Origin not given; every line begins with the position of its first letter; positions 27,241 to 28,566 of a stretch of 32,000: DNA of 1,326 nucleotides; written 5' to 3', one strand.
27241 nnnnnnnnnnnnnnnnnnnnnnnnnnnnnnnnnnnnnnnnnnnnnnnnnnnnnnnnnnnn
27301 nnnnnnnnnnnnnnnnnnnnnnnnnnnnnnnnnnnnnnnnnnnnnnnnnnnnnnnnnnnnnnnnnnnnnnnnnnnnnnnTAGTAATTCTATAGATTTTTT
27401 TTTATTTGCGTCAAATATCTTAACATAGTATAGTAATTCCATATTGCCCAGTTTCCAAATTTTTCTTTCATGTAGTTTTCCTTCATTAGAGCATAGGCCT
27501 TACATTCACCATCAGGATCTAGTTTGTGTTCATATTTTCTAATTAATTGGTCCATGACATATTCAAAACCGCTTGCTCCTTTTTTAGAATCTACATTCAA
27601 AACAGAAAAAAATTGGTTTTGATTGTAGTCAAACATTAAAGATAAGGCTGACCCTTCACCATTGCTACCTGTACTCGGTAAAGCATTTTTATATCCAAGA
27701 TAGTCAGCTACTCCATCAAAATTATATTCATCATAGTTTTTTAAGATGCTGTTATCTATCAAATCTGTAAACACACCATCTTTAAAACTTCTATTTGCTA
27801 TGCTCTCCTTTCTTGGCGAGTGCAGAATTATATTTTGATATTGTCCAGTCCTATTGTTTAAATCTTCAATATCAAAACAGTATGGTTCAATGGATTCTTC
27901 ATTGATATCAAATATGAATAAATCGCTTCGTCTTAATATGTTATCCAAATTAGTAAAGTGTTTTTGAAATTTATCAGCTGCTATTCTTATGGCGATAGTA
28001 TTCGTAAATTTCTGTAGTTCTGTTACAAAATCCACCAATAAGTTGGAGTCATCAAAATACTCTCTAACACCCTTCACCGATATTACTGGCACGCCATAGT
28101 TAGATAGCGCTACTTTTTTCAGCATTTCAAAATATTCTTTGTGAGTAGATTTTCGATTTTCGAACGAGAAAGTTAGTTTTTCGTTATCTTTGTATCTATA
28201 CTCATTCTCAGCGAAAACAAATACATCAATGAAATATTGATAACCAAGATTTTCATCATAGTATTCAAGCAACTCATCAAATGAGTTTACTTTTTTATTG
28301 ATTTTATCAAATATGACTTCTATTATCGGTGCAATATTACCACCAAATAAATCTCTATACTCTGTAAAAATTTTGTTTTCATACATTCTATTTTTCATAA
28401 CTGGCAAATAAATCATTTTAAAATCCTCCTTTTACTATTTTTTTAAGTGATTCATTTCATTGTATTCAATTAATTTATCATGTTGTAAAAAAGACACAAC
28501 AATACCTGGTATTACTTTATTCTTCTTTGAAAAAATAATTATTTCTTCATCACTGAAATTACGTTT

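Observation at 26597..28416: Convergent sce7726-like PD-(D/E)xK protein + Beta_protein/sce7725-like protein: poorly characterised pair, possibly related to the P4 gop-beta-cII type of defence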

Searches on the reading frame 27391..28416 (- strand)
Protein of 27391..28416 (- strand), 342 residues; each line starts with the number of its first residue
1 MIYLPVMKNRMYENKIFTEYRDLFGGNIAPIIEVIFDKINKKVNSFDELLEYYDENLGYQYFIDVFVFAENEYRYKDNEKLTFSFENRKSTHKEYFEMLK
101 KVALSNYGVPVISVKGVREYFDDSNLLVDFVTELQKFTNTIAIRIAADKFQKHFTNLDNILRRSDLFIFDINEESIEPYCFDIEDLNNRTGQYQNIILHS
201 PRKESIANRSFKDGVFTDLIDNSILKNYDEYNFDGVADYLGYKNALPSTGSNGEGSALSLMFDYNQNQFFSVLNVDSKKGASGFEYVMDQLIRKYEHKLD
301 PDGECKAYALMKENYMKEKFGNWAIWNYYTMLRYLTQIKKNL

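Call 3: search_protein_families(library=ncbifam, proteins=[window:27391-28416:-], max_evalue=0.01)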
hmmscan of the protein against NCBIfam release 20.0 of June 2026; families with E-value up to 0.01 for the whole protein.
window:27391-28416:- (342 aa): 0 families

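Call 4: search_protein_families(library=pfam, proteins=[window:27391-28416:-], max_evalue=0.01)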
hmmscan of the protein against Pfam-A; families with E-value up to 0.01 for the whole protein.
window:27391-28416:- (342 aa): 2 families
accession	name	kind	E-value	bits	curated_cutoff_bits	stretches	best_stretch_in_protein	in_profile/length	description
PF14350.11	Beta_protein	-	0.00032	20.7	27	1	3-171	1-164/342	Beta protein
PF02890.19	DUF226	-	0.0084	16.6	25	1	261-340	19-98/139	Borrelia family of unknown function DUF226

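Call 5: search_protein_families(library=padloc, proteins=[window:27391-28416:-], max_evalue=0.01)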
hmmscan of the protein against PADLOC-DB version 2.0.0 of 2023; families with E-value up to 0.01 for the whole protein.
window:27391-28416:- (342 aa): 0 families

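Call 7: search_protein_families(library=padloc, proteins=[window:27391-28416:-], max_evalue=10)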
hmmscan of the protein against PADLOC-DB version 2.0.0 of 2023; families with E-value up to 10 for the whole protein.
window:27391-28416:- (342 aa): 0 families

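Call 17: find_homologous_proteins(query=window:27391-28416:-, max_evalue=0.001)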
Query window:27391-28416:- (342 aa): 5 proteins with E <= 0.001 among 704 candidates.
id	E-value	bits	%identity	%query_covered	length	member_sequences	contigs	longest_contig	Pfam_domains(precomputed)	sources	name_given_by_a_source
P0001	1.4e-224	763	99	100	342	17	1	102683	-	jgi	jgi:hypothetical protein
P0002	4.6e-78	281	43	99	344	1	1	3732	PF14350.12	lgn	-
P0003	8.6e-67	244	38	99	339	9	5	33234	-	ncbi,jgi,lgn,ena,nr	ncbi:MAG: hypothetical protein GX931_06840 [Acholeplasmataceae bacterium]|nr:hypothetical protein [A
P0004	9.7e-58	214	35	99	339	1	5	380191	-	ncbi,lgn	ncbi:MAG: hypothetical protein ACOX56_06860 [Acholeplasmataceae bacterium]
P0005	5.9e-48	182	34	100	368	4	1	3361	PF14350.12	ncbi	-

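Call 22: search_protein_families(library=pfam, proteins=[P0002, P0003, P0004, P0005], max_evalue=0.1)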
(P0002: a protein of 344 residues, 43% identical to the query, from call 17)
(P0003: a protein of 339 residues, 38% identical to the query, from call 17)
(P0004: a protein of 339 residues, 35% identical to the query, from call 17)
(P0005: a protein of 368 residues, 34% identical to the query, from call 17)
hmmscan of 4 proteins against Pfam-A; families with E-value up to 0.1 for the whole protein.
P0002 (344 aa): 1 family
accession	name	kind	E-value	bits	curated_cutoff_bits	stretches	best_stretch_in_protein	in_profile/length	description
PF14350.11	Beta_protein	-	2.9e-06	27.5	27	1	2-150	1-136/342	Beta protein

P0003 (339 aa): 0 families

P0004 (339 aa): 0 families

P0005 (368 aa): 2 families
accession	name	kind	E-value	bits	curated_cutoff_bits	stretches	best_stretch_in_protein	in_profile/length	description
PF14350.11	Beta_protein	-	2.2e-07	31.1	27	1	3-200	1-165/342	Beta protein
PF20874.2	Relaxase_M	-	0.067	13.8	27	0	176-215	42-81/86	Relaxase central domain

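Call 23: find_encoding_contigs(protein=P0001, flank=6000, max_places=3)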
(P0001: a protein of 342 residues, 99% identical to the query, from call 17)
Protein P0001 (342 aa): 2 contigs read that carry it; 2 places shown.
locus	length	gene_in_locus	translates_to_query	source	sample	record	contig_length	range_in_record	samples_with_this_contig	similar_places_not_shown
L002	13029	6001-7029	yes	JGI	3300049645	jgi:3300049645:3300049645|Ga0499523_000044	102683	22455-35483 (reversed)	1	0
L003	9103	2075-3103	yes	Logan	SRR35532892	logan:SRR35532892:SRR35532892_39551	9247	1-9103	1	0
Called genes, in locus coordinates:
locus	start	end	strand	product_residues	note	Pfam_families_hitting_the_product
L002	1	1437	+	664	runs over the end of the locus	PF09479:Flg_new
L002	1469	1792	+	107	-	PF09851:SHOCT (weak)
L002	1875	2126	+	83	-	-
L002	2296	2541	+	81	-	PF04226:Transgly_assoc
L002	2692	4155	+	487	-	PF01145:Band_7, PF15975:Flot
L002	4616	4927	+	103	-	PF05015:HigB-like_toxin (weak)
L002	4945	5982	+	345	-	PF01381:HTH_3, PF06114:Peptidase_M78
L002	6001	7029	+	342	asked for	-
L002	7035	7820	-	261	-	PF26915:Phage_P4_cII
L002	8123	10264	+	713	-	PF00580:UvrD-helicase, PF13245:AAA_19, PF00580:UvrD-helicase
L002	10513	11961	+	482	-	PF13531:SBP_bac_11 (faint), PF01547:SBP_bac_1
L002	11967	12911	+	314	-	PF00528:BPD_transp_1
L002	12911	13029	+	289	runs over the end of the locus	PF00528:BPD_transp_1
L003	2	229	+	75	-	?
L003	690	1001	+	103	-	PF05015:HigB-like_toxin (weak)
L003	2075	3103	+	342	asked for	-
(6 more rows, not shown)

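Call 24: find_encoding_contigs(protein=P0003, flank=6000, max_places=5)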
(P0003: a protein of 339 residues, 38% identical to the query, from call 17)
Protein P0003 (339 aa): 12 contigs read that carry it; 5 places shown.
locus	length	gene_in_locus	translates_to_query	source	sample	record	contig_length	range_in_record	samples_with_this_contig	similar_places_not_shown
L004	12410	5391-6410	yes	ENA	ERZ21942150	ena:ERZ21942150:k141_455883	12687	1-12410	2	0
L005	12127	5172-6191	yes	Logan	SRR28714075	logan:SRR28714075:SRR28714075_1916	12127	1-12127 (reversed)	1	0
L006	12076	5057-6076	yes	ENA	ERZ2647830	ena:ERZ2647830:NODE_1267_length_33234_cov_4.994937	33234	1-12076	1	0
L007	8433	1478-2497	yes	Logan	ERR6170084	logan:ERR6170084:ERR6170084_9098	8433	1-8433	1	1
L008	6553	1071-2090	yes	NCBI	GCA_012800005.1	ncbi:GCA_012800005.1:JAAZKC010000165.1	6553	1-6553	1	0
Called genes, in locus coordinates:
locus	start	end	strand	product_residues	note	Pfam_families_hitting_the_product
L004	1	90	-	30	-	?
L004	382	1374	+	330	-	PF00805:Pentapeptide (faint), PF13576:Pentapeptide_3 (faint), PF13599:Pentapeptide_4 (weak)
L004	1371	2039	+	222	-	PF01909:NTP_transf_2 (weak), PF18765:Polbeta (weak)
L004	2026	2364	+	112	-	-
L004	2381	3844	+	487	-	PF09903:DUF2130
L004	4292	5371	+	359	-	PF01381:HTH_3, PF12844:HTH_19 (weak)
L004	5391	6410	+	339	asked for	-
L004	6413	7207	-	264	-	PF26915:Phage_P4_cII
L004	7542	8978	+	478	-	PF01547:SBP_bac_1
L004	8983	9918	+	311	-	PF00528:BPD_transp_1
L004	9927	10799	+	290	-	PF00528:BPD_transp_1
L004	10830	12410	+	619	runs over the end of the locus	?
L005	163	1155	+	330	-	PF00805:Pentapeptide (faint), PF13576:Pentapeptide_3 (faint), PF13599:Pentapeptide_4 (weak)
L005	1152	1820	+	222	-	PF01909:NTP_transf_2 (weak), PF18765:Polbeta (weak)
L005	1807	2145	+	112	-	-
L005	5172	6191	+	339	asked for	-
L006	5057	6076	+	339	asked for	-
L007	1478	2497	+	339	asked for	-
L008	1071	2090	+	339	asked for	-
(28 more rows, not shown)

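Call 25: find_encoding_contigs(protein=P0004, flank=6000, max_places=5)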
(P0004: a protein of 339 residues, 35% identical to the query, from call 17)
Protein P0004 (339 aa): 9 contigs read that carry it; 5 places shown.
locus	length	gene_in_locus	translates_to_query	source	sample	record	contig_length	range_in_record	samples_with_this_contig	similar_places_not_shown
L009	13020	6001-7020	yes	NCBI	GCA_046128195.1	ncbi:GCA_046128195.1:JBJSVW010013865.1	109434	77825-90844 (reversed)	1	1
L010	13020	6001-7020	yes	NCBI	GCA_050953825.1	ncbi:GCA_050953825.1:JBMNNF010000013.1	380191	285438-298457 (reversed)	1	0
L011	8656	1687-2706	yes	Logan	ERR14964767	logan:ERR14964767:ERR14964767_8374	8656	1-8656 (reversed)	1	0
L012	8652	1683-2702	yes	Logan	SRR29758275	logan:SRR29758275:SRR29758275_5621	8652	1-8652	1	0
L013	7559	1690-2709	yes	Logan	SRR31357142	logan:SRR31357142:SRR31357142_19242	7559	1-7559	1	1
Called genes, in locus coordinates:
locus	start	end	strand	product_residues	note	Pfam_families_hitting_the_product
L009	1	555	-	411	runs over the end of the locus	PF00580:UvrD-helicase, PF13245:AAA_19, PF13604:AAA_30 (weak), PF01443:Viral_helicase1 (faint), PF13087:AAA_12 (faint), PF00580:UvrD-helicase, PF13361:UvrD_C, PF13538:UvrD_C_2 (weak)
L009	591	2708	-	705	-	PF00580:UvrD-helicase, PF13245:AAA_19, PF13604:AAA_30 (faint), PF13361:UvrD_C, PF13538:UvrD_C_2 (weak)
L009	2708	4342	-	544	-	PF00749:tRNA-synt_1c, PF03950:tRNA-synt_1c_C, PF20974:tRNA-synt_1c_C2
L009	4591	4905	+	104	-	-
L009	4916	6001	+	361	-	PF01381:HTH_3, PF12844:HTH_19 (weak)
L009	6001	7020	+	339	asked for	-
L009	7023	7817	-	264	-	PF26915:Phage_P4_cII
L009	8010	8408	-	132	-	-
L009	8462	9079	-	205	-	-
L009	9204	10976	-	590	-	-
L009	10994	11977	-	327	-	PF00814:TsaD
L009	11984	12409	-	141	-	PF13302:Acetyltransf_3 (weak), PF13673:Acetyltransf_10, PF00583:Acetyltransf_1, PF13508:Acetyltransf_7, PF14542:Acetyltransf_CG (faint), PF08445:FR47 (weak)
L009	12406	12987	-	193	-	PF00814:TsaD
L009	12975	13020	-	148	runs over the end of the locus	PF02367:TsaE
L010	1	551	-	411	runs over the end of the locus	PF00580:UvrD-helicase, PF13245:AAA_19, PF13604:AAA_30 (weak), PF01443:Viral_helicase1 (faint), PF13087:AAA_12 (faint), PF00580:UvrD-helicase, PF13361:UvrD_C, PF13538:UvrD_C_2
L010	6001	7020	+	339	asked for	-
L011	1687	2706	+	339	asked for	-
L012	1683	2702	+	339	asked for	-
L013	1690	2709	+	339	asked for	-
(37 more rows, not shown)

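Call 28: find_encoding_contigs(protein=P0002, flank=6000, max_places=3)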
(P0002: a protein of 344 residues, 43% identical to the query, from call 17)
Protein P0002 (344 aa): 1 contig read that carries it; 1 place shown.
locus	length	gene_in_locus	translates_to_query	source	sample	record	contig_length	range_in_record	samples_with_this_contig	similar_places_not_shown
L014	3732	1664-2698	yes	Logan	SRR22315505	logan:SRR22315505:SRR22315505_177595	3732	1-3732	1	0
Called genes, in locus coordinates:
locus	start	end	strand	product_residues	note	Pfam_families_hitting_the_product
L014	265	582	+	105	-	PF05015:HigB-like_toxin (weak)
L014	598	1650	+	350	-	PF01381:HTH_3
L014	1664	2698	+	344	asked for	PF14350:Beta_protein (faint)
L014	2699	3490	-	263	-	PF26915:Phage_P4_cII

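Call 29: find_encoding_contigs(protein=P0005, flank=6000, max_places=3)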
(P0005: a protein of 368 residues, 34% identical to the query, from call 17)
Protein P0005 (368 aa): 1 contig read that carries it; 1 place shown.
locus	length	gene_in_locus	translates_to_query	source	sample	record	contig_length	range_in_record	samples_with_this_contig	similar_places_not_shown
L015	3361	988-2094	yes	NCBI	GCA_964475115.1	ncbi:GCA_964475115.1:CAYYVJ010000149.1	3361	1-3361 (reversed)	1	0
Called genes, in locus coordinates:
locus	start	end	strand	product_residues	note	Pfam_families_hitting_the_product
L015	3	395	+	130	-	?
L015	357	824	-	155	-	PF00293:NUDIX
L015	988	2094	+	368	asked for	PF14350:Beta_protein (weak)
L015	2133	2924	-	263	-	PF26915:Phage_P4_cII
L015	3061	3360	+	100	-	?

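Call 41: search_protein_representatives(alignment_id=A1)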
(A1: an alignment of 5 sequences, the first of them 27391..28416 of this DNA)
Query: 5 sequences, 343 profile positions. Proteins with E-value up to 0.001 (for the whole library): 247; up to 1e-10: 177; up to 1e-30: 88. The best 150 are listed.
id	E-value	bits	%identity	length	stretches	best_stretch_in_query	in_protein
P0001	4.6e-157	538.8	-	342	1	1-342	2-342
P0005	3.5e-137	473.4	-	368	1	1-342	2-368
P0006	7.2e-125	432.9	-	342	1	1-342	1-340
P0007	1.2e-123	428.9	-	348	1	1-342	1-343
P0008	4.2e-115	400.8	-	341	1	1-342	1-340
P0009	4.9e-109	380.9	-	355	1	1-342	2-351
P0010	1.6e-105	369.3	-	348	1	1-342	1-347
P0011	5.9e-103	360.9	-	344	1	1-339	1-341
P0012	2.4e-102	358.9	-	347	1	1-341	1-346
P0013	1.6e-101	356.2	-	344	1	1-342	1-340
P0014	4.9e-101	354.6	-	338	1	1-339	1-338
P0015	3.7e-100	351.7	-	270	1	1-269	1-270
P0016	2.1e-92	326.2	-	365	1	1-343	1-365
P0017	1.2e-91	323.7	-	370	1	1-341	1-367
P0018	1.0e-87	310.8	-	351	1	1-338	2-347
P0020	1.2e-86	307.2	-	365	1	1-342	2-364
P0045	3.4e-71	256.4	-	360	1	1-343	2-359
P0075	1.8e-44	168.6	-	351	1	1-342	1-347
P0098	5.4e-24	101.3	-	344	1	1-341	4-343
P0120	3.6e-19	85.4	-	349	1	2-339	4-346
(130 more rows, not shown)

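Call 44: search_protein_families(library=pfam, alignment_id=A2, max_evalue=0.001)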
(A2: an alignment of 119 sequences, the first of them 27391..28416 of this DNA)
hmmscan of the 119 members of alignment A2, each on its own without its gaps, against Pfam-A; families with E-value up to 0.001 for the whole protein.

A. member 1, window:27391-28416:- (342 aa): 1 family
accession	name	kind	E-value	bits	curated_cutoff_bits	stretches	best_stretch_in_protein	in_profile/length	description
PF14350.11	Beta_protein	-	0.00032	20.7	27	1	3-171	1-164/342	Beta protein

B. families by the number of members that match (of 119 scanned): 3 families
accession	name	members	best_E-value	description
PF14350.11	Beta_protein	90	4.7e-29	Beta protein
PF19448.4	DUF5986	1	0.00032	Family of unknown function (DUF5986)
PF01797.21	Y1_Tnp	1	0.00054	Transposase IS200 like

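Call 45: search_protein_families(library=ncbifam, alignment_id=A2, max_evalue=0.001)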
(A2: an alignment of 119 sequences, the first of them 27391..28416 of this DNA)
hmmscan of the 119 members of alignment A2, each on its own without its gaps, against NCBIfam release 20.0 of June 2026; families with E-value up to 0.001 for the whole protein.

A. member 1, window:27391-28416:- (342 aa): 0 families

B. families by the number of members that match (of 119 scanned): 2 families
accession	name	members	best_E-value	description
NF033831.1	sce7725_fam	15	8.9e-07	sce7725 family protein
TIGR00310.1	ZPR1_znf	1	0.00041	ZPR1 zinc finger domain-containing protein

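Call 55: search_solved_structures(query=A2, max_evalue=1)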
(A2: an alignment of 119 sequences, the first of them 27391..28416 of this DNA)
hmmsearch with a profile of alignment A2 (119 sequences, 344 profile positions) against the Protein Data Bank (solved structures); distinct sequences matched with E-value up to 1: 0.

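Call 57: predict_structure(alignment_id=A2)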
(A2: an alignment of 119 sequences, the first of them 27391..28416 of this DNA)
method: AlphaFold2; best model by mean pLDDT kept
length: 342 residues; sequences in the alignment: 119
mean_pLDDT: 97.4   pTM: 0.94
mean pLDDT of the five models: 97.4, 97.3, 97.2, 97.1, 97.0
residues with pLDDT >= 90: 337; 70-90: 5; 50-70: 0; < 50: 0
segments of 3 or more residues with pLDDT < 50: none
pLDDT, mean of each block of 10 residues (from residue 1): 98 97 98 95 94 97 98 96 96 98 98 97 98 98 98 98 99 98 98 98 97 98 97 98 94 96 98 98 98 98 98 98 97 98 96
secondary structure, 60 per line:
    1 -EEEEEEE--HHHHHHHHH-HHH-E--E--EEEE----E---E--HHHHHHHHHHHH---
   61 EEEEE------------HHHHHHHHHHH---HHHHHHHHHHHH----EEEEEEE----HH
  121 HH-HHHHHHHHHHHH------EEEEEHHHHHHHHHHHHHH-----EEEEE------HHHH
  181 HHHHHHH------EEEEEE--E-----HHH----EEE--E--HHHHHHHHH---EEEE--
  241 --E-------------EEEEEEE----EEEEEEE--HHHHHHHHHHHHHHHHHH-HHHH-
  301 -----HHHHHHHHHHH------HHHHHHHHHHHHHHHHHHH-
elements in order: E2-8 H11-19 E31-34 H46-57 E61-65 H78-88 H92-103 E108-114 H119-122 H124-135 E142-146 H147-160 E166-170 H177-187 E194-199 E215-217 H223-231 E235-238 E257-263 E268-274 H277-294 H296-299 H306-316 H323-341
